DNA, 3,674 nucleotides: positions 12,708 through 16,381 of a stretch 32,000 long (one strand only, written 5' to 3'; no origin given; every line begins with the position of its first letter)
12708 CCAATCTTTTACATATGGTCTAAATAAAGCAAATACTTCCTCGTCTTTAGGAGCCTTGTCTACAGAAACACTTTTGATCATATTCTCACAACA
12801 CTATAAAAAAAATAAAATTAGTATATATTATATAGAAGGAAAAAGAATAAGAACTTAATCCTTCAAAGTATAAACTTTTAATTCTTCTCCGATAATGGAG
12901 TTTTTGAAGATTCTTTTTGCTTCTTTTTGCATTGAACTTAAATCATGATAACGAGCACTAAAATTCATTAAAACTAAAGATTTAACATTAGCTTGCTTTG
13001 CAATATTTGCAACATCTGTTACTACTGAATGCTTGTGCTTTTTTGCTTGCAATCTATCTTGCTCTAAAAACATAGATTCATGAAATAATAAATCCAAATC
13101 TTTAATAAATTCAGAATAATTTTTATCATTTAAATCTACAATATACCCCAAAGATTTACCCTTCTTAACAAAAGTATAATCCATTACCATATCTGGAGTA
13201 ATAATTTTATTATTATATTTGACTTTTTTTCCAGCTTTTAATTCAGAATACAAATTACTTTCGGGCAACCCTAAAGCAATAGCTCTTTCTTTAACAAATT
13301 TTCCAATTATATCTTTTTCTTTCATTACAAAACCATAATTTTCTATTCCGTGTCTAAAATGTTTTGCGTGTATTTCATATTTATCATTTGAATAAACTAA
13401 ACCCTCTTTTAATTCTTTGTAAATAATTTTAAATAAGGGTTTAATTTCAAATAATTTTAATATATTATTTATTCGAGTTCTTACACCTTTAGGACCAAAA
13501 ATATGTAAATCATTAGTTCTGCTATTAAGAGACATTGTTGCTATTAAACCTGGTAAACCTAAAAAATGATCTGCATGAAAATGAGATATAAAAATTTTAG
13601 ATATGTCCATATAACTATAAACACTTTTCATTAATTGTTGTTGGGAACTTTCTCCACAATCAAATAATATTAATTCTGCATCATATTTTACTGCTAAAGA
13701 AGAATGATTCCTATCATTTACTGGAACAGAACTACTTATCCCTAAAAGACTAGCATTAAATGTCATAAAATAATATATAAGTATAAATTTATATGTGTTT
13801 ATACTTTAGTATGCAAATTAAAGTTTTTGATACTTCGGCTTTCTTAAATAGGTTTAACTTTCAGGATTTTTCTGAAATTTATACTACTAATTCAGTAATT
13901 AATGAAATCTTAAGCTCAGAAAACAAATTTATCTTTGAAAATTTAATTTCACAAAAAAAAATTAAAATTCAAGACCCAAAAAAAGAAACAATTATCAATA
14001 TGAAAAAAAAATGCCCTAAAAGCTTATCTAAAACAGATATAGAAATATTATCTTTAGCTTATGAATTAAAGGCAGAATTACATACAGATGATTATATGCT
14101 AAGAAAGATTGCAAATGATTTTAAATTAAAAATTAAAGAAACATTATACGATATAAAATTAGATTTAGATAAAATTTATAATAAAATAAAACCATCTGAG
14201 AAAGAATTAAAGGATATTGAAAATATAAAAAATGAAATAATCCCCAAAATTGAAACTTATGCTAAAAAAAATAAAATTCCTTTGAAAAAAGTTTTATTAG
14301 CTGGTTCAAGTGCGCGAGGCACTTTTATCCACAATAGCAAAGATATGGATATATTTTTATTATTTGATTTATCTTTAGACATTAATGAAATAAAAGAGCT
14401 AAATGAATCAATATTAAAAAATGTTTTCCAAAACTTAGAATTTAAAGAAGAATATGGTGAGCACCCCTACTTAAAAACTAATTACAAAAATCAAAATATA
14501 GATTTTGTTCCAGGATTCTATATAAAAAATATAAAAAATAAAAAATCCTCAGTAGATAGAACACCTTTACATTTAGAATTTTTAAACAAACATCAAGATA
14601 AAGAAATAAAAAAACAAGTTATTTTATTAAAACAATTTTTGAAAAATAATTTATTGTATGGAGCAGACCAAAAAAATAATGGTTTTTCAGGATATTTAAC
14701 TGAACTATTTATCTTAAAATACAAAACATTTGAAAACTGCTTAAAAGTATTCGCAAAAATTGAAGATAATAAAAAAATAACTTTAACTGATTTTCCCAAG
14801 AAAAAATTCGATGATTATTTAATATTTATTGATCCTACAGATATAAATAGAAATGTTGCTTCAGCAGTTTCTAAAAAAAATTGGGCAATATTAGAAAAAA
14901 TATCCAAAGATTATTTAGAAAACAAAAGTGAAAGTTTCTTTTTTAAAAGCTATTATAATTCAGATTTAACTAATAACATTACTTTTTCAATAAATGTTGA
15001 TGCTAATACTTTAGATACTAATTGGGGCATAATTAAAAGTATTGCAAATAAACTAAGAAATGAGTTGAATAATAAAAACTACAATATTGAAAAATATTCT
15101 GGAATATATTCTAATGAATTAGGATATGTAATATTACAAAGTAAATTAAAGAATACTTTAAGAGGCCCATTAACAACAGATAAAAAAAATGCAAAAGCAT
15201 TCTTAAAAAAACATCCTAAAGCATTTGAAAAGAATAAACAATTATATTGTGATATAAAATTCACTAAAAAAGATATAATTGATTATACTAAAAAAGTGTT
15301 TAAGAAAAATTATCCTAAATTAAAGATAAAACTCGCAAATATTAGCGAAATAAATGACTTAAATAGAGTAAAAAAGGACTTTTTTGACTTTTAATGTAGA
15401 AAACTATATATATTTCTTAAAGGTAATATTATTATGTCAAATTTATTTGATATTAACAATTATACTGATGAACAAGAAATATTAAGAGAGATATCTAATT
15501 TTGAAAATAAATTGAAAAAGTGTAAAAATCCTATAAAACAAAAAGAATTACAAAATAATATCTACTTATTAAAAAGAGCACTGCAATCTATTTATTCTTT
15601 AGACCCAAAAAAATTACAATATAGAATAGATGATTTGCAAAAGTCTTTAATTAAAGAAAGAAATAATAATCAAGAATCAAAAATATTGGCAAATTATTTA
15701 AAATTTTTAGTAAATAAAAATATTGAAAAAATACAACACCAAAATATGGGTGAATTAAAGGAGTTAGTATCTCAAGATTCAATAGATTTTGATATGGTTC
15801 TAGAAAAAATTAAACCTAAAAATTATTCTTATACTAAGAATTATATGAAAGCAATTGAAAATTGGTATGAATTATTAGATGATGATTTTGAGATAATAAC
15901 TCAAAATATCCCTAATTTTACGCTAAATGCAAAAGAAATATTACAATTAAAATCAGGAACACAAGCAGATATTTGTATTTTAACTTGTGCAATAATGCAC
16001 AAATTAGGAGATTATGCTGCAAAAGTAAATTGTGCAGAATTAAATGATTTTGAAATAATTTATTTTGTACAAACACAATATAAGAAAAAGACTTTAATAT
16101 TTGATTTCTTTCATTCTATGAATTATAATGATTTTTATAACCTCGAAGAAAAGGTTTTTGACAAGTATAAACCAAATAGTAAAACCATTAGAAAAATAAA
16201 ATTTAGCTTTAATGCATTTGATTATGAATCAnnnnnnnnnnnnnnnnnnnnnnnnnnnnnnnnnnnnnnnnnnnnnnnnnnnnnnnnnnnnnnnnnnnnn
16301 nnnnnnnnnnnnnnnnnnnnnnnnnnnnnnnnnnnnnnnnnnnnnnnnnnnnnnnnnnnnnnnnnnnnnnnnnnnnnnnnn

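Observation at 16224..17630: Orphan operon of four overlapping type IV pilin-like (class III signal peptide) genes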

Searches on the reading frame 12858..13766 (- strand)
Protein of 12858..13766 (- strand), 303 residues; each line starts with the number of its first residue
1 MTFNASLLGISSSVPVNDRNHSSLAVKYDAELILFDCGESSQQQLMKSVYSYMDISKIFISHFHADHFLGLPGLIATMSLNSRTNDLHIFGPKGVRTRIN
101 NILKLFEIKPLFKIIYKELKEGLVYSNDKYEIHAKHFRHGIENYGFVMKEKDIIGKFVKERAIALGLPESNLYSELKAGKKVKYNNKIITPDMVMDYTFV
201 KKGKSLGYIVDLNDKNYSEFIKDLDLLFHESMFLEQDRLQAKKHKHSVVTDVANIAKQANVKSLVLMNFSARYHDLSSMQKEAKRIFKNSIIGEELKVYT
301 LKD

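Call 39: search_protein_families(library=pfam, max_evalue=0.001, proteins=[window:12858-13766:-])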
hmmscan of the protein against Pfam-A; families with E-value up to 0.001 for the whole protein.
window:12858-13766:- (303 aa): 3 families
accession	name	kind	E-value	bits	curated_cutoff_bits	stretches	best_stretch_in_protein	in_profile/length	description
PF12706.13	Lactamase_B_2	-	1.2e-12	48.3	27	1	33-148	3-120/200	Beta-lactamase superfamily domain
PF00753.33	Lactamase_B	-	3.1e-08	34.2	22.7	1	18-76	3-65/196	Metallo-beta-lactamase superfamily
PF13691.12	Lactamase_B_4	-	0.00061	19.8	27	0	14-64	5-56/63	tRNase Z endonuclease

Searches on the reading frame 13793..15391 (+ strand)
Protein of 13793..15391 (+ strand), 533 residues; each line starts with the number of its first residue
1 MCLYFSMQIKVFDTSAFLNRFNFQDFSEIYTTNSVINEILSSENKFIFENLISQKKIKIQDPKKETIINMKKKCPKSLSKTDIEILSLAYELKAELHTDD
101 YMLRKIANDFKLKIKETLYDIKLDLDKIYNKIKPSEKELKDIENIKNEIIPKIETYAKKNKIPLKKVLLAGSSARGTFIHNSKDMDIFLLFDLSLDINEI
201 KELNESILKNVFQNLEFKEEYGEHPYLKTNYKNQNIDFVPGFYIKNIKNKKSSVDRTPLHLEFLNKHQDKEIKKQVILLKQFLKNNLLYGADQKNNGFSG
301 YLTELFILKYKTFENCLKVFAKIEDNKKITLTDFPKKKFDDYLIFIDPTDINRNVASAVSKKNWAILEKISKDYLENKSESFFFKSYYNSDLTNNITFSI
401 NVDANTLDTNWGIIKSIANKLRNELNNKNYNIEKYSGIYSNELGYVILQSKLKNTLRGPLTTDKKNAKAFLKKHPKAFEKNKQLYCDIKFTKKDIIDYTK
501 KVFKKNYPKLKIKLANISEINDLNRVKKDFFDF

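Call 5: search_protein_families(library=pfam, max_evalue=1, proteins=[window:13793-15391:+])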
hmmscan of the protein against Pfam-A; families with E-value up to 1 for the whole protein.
window:13793-15391:+ (533 aa): 7 families
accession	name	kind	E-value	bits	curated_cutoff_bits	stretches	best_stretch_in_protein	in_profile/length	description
PF09249.16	tRNA_NucTransf2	-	1.5e-32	112.6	27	1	275-384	2-113/113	tRNA nucleotidyltransferase, second domain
PF17146.10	PIN_6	-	4.5e-12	46.7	27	1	11-92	2-87/87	PIN domain of ribonuclease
PF01909.29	NTP_transf_2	-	2.1e-07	31.7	21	1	153-260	4-93/93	Nucleotidyltransferase domain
PF18144.7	SMODS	-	2.8e-06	28.1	26.5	1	124-242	6-131/164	Second Messenger Oligonucleotide or Dinucleotide Synthetase domain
PF08745.17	PIN_5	-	0.0012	18.7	27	1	79-114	155-190/205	PINc domain ribonuclease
PF07319.16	DnaI_N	-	0.16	13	24.1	1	246-307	20-85/94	Primosomal protein DnaI N-terminus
PF21087.2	Glyco_hydro_134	-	0.3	11.9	27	0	358-402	45-89/148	Glycosyl hydrolase family 134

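Call 6: search_protein_families(library=ncbifam, max_evalue=1, proteins=[window:13793-15391:+])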
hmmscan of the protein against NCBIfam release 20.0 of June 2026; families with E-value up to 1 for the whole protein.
window:13793-15391:+ (533 aa): 9 families
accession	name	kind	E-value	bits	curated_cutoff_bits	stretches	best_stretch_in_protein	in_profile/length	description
TIGR03671.1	cca_archaeal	equivalog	6.5e-89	298.6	281.3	1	125-505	2-402/410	CCA tRNA nucleotidyltransferase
NF009146.0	PRK12496.1-3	equivalog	4e-19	68.9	268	1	11-122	4-116/162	hypothetical protein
NF009144.0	PRK12496.1-1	equivalog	8e-17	61.8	297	1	9-145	2-139/176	hypothetical protein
NF009147.0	PRK12496.1-4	equivalog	2.6e-15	56.3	311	1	7-141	4-139/170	hypothetical protein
NF009148.0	PRK12496.1-5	equivalog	5.3e-11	42.6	243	1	11-117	4-113/163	hypothetical protein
NF009145.0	PRK12496.1-2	equivalog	1.5e-10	40.9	223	1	7-106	2-110/167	hypothetical protein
NF003344.0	PRK04358.1-5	equivalog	0.0016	17.8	241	1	79-114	141-176/194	hypothetical protein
TIGR03875.1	RNA_lig_partner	hypoth_equivalog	0.002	17.6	95.3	1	79-114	157-192/206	RNA ligase partner protein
NF003345.0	PRK04358.1-6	equivalog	0.019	14.4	260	1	79-115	163-199/219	hypothetical protein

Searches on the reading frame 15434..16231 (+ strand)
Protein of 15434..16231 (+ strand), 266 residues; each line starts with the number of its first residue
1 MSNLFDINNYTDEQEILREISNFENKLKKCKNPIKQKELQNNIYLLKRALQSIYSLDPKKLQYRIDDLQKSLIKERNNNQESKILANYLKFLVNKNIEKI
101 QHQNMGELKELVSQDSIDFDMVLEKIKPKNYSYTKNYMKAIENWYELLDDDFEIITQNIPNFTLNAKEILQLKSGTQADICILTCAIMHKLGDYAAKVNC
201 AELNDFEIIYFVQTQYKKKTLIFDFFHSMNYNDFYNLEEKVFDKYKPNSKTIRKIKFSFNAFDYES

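Call 5: search_protein_families(library=pfam, max_evalue=1, proteins=[window:15434-16231:+])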
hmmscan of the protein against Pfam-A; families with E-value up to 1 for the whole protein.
window:15434-16231:+ (266 aa): 1 family
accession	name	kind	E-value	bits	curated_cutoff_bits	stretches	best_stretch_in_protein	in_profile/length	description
PF15937.10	PrlF_antitoxin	-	0.081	13.5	32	1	60-123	27-96/99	prlF antitoxin for toxin YhaV_toxin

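Call 6: search_protein_families(library=ncbifam, max_evalue=1, proteins=[window:15434-16231:+])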
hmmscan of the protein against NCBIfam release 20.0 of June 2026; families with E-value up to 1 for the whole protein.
window:15434-16231:+ (266 aa): 3 families
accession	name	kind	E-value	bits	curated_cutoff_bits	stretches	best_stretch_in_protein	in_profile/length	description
NF007429.0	PRK09974.1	equivalog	0.044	13.7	125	1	60-123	40-109/114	type II toxin-antitoxin system PrlF family antitoxin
NF041418.1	MbpA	equivalog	0.091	12.6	90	1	11-41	46-77/93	mobilization protein MbpA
NF041731.2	transpos_ISH6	equivalog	0.35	9.6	240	1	71-141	269-344/414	ISH6 family transposase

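Call 23: find_related_loci(query=A2, collection=genome_contigs, flank=8000)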
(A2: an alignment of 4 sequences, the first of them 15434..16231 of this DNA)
Query A2 (266 aa) in genome_contigs; peptide patterns used: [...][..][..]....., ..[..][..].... (x = any residue, [..] = any of these).
173 stretches matched a pattern; 2 encode a relative of the query (tblastn E <= 1e-3); 2 distinct loci.
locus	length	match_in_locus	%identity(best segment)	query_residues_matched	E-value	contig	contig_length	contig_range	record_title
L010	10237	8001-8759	52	13-265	2e-79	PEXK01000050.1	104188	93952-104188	MAG: Candidatus Diapherotrites archaeon CG08_land_8_20_14_0_20_30_16 CG08_land_8_20_14_0.20_scaffold_62_c, whole genome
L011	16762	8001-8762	49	13-265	1e-71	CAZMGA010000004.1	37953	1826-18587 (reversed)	MAG TPA_asm: uncultured archaeon isolate SRP192927_co2_903 genome assembly, contig: NODE_1278_length_37953_cov_10.453823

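Call 24: search_solved_structures(query=A2, max_evalue=10)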
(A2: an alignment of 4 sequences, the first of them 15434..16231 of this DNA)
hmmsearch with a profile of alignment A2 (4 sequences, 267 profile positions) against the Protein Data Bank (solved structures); distinct sequences matched with E-value up to 10: 10.
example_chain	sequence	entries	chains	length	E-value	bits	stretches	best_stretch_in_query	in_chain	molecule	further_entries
1dcn_A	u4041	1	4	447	0.013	18.3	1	32-123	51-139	DELTA 2 CRYSTALLIN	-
1u15_A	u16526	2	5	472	0.032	17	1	32-123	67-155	Delta crystallin I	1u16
1hy1_A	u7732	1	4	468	0.032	17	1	32-123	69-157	DELTA CRYSTALLIN II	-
1k7w_A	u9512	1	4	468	0.033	17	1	32-123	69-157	delta 2 crystallin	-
1tju_A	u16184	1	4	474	0.034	16.9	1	32-123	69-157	Delta crystallin II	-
1tjv_A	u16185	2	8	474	0.034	16.9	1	32-123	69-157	Delta crystallin II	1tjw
1xwo_A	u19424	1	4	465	0.047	16.4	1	32-123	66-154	Delta crystallin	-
1auw_A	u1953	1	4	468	0.068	15.9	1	32-123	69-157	DELTA 2 CRYSTALLIN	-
1hy0_A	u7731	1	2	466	0.29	13.9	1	32-123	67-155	DELTA CRYSTALLIN I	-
2kj1_A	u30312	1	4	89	0.39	13.4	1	126-172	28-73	BM2 protein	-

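Call 45: find_related_loci(query=A2, collection=metagenome_contigs, flank=8000)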
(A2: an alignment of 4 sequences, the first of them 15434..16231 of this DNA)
Query A2 (266 aa) in metagenome_contigs; peptide patterns used: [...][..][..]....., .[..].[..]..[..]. (x = any residue, [..] = any of these).
342 stretches matched a pattern; 2 encode a relative of the query (tblastn E <= 1e-3); 2 distinct loci.
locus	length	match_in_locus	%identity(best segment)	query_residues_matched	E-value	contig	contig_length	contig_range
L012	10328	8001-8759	52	13-265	2e-79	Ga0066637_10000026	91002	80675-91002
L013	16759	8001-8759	52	13-265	2e-79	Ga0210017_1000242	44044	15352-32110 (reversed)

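Call 55: search_protein_families(library=pfam, alignment_id=A2, max_evalue=10)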
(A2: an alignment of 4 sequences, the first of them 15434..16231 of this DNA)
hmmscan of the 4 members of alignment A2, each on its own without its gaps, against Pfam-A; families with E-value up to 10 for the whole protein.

A. member 1, window:15434-16231:+ (266 aa): 2 families
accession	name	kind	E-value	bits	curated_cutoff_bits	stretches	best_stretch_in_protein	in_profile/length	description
PF15937.10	PrlF_antitoxin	-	0.081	13.5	32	1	60-123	27-96/99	prlF antitoxin for toxin YhaV_toxin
PF19963.4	VMAP-M1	-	1.8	9.6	25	1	57-137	29-105/113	vWA-MoxR associated protein middle region (VMAP-M) 1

B. families by the number of members that match (of 4 scanned): 12 families
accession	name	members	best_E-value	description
PF07798.16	CCDC90-like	1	0.0016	Coiled-coil domain-containing protein 90-like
PF24656.1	CEPT76_peptidase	1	0.064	CEP76 peptidase-like domain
PF15937.10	PrlF_antitoxin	1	0.081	prlF antitoxin for toxin YhaV_toxin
PF08655.15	DASH_Ask1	1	0.081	DASH complex subunit Ask1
PF20718.2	Med16_bridge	1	0.093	Mediator complex subunit 16, central helical bridge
PF24671.2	DRC7_C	1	0.33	Dynein regulatory complex subunit 7 C-terminal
PF25527.1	GBD-like_ZMIZ1_ZMIZ2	1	0.4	ZMIZ1/ZMIZ2 GBD-like domain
PF06810.17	Phage_scaffold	1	0.7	Phage capsid assembly scaffolding protein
PF05884.17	ZYG-11_interact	1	0.92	Interactor of ZYG-11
PF04692.18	PDGF_N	1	1.5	Platelet-derived growth factor, N terminal region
PF02601.20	Exonuc_VII_L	1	1.6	Exonuclease VII, large subunit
PF19963.4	VMAP-M1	1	1.8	vWA-MoxR associated protein middle region (VMAP-M) 1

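Call 56: search_protein_families(library=pfam, max_evalue=10, proteins=[L010:8755-9216:+, L010:9216-9467:+, L010:9463-9852:+, L010:9812-10204:+])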
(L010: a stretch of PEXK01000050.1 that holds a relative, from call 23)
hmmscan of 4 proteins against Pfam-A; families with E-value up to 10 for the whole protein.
L010:8755-9216:+ (154 aa): 2 families
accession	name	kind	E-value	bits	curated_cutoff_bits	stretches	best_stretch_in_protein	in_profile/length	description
PF20740.2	TP0453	-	0.013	15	27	1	1-79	165-242/252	Outer membrane-associated lipoprotein TP0453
PF25800.1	FimV_N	-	0.025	15.1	27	1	49-89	51-91/108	FimV N-terminal domain Ig-like domain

L010:9216-9467:+ (84 aa): 6 families
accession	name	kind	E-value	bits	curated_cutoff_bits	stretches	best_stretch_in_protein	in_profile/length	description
PF05529.17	Bap31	-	0.0054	17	22.7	1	8-45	45-82/138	Bap31/Bap29 transmembrane region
PF11779.13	SPT_ssu-like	-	0.028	14.5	29.8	1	7-31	29-53/54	Small subunit of serine palmitoyltransferase-like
PF14584.11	DUF4446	-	0.077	13.4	27.4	1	9-57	2-49/150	Protein of unknown function (DUF4446)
PF13173.12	AAA_14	-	0.1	13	27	1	22-49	64-91/129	AAA domain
PF10833.13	DUF2572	-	0.1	12.7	23.8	1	7-54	4-50/219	Protein of unknown function (DUF2572)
PF07996.16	T4SS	-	0.17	12.7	24.7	1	29-57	138-166/197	Type IV secretion system proteins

L010:9463-9852:+ (130 aa): 2 families
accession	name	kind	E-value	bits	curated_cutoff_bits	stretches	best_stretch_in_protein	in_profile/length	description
PF05535.17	Chromadorea_ALT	-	0.042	14.6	25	1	81-130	23-71/78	Chromadorea ALT protein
PF09682.15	Phage_holin_6_1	-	0.055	14.3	24.9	1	7-51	4-49/101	Bacteriophage holin of superfamily 6 (Holin_LLH)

L010:9812-10204:+ (131 aa): 0 families

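Call 86: search_protein_families(library=pfam, max_evalue=1, proteins=[L010:7941-8762:+])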
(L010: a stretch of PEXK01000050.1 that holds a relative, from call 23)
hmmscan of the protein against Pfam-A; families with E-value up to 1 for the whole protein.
L010:7941-8762:+ (274 aa): 10 families
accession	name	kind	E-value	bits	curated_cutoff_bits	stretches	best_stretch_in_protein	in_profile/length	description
PF04011.17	LemA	-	0.0026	18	26.2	1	18-103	27-110/149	LemA family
PF15341.11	SLX9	-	0.014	16.3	27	1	18-95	11-78/127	Ribosome biogenesis protein SLX9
PF01841.26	Transglut_core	-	0.029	15.1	23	1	144-200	13-69/108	Transglutaminase-like superfamily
PF11663.14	Toxin_YhaV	-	0.04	14.4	35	1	14-96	4-80/138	Toxin with endonuclease activity, of toxin-antitoxin system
PF13099.11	DUF3944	-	0.087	13.2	24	1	99-122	1-24/35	Domain of unknown function (DUF3944)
PF15952.10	ESM4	-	0.18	12.7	27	1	19-98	28-102/173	Enhancer of split M4 family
PF05549.16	Allexi_40kDa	-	0.29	11.1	26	0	22-64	91-133/271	Allexivirus 40kDa protein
PF25472.1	DUF7902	-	0.6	10.8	26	1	17-66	6-55/85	Domain of unknown function (DUF7902)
PF02601.20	Exonuc_VII_L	-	0.77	9.6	35.9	1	23-106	144-253/315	Exonuclease VII, large subunit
PF05531.17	NPV_P10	-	0.78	10.7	29.8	0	22-63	14-56/75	Nucleopolyhedrovirus P10 protein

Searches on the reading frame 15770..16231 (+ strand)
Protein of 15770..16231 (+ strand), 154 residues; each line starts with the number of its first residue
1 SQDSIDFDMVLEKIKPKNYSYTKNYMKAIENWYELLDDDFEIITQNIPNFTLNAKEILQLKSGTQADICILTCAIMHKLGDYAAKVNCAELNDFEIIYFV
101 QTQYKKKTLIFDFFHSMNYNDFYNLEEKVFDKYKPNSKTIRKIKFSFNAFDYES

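Call 84: search_solved_structures(query=A9, max_evalue=10, show_alignments=2)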
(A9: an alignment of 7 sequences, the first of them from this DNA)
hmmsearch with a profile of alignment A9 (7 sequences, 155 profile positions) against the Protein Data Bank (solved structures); distinct sequences matched with E-value up to 10: 0.

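Call 85: search_protein_families(library=pfam, alignment_id=A9, max_evalue=10)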
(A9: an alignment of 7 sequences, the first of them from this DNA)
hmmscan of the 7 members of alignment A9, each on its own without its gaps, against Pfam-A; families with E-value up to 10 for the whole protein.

A. member 1, seq(154 aa): 0 families

B. families by the number of members that match (of 7 scanned): 7 families
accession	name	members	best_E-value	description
PF01841.26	Transglut_core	3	0.0062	Transglutaminase-like superfamily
PF24656.1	CEPT76_peptidase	3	0.013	CEP76 peptidase-like domain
PF04473.18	DUF553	2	0.00034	Transglutaminase-like domain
PF10256.14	Erf4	1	0.016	Golgin subfamily A member 7/ERF4 family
PF00674.25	DUP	1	0.046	DUP family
PF15218.11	SPATA25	1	0.42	Spermatogenesis-associated protein 25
PF08722.17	Tn7_TnsA-like_N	1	0.78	TnsA-like endonuclease N terminal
